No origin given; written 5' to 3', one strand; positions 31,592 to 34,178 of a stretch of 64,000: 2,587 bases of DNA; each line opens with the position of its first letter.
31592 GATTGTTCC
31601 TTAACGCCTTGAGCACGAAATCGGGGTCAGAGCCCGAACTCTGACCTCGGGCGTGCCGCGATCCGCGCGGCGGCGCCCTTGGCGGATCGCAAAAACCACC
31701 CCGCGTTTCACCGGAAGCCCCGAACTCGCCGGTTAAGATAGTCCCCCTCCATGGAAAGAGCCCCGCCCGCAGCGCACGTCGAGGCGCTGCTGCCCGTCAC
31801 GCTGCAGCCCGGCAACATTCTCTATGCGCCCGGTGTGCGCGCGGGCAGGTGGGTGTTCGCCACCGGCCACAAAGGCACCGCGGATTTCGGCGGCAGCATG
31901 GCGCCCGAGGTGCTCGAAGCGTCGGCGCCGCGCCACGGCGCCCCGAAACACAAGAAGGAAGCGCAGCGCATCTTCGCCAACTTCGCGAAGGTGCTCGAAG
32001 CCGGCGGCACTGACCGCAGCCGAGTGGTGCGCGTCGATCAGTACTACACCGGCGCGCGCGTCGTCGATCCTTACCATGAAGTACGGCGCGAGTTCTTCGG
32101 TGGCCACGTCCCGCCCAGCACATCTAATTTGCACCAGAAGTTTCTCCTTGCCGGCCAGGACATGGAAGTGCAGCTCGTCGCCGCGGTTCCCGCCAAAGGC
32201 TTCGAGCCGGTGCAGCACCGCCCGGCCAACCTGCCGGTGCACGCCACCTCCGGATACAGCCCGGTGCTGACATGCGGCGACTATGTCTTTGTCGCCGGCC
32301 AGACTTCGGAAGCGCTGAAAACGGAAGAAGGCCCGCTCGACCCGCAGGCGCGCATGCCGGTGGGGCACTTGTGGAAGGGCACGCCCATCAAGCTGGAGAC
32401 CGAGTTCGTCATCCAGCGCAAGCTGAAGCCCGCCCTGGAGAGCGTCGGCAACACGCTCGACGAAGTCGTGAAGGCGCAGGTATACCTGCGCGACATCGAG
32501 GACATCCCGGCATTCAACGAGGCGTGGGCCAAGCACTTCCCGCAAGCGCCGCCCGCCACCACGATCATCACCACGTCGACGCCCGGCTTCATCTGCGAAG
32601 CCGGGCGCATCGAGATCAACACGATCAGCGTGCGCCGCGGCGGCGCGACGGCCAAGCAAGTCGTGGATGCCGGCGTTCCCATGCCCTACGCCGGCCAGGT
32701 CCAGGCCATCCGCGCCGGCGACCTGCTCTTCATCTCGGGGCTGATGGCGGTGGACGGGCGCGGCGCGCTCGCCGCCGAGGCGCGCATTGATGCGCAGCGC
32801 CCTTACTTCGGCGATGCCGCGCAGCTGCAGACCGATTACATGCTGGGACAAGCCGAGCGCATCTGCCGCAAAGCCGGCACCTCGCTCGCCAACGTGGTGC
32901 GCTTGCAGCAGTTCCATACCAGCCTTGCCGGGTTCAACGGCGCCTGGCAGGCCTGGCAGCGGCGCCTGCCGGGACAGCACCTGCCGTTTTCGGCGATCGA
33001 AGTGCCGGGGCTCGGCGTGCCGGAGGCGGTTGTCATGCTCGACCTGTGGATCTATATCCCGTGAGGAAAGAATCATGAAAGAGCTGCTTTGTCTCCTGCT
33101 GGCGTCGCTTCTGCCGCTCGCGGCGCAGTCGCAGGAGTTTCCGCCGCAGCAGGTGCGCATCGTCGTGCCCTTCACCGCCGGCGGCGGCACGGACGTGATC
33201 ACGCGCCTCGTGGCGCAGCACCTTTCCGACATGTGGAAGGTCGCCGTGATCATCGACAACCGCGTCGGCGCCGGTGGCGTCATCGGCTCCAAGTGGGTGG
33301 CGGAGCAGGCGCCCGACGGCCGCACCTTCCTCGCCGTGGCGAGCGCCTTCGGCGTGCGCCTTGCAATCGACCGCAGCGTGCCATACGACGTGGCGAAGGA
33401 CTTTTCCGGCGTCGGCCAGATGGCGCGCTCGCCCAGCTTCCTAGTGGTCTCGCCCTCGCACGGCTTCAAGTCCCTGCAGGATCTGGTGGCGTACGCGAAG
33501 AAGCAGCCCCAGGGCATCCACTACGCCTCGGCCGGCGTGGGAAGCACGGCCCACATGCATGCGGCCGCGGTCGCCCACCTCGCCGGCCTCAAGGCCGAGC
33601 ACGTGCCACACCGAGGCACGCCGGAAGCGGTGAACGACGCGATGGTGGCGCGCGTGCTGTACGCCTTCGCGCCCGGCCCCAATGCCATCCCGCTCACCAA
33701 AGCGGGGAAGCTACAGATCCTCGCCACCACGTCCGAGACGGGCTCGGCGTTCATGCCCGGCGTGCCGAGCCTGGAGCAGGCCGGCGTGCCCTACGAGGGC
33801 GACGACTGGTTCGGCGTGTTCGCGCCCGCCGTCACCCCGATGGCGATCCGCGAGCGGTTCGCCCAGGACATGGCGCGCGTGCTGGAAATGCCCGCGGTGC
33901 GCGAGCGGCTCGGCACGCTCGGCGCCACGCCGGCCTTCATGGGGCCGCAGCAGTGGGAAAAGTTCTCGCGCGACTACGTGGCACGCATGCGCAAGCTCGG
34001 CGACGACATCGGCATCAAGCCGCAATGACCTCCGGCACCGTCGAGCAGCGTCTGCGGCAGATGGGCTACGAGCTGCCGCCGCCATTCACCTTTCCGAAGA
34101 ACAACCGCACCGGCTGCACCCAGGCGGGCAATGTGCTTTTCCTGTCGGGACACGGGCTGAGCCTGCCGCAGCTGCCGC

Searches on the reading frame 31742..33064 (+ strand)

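Call 45: search_protein_families(library=pfam, proteins=[window:31742-33064:+], max_evalue=0.001)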
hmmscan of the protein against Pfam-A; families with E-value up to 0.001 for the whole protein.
window:31742-33064:+ (440 aa): 1 family
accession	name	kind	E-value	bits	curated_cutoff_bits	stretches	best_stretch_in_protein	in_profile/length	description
PF01042.26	Ribonuc_L-PSP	-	1.3e-31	109.6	27.3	3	167-279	6-105/121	Endoribonuclease L-PSP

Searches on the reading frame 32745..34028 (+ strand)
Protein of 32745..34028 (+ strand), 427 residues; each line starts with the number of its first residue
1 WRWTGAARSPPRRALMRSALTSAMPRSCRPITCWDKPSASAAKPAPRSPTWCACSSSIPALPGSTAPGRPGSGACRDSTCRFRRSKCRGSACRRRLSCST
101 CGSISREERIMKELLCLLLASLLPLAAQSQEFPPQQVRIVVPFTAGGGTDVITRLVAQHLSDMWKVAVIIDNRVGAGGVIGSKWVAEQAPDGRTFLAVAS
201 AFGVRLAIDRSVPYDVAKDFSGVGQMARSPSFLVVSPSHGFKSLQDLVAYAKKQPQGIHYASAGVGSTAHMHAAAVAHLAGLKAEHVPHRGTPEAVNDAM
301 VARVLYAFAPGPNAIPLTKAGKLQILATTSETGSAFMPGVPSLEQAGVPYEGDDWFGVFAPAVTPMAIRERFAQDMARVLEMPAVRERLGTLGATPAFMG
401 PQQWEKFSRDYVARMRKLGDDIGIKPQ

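Call 45: search_protein_families(library=pfam, proteins=[window:32745-34028:+], max_evalue=0.001)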
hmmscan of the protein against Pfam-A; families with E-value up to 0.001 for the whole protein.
window:32745-34028:+ (427 aa): 1 family
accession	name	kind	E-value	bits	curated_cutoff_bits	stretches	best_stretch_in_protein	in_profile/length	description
PF03401.19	TctC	-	1.7e-55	188.9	27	1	152-423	1-273/274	Tripartite tricarboxylate transporter family receptor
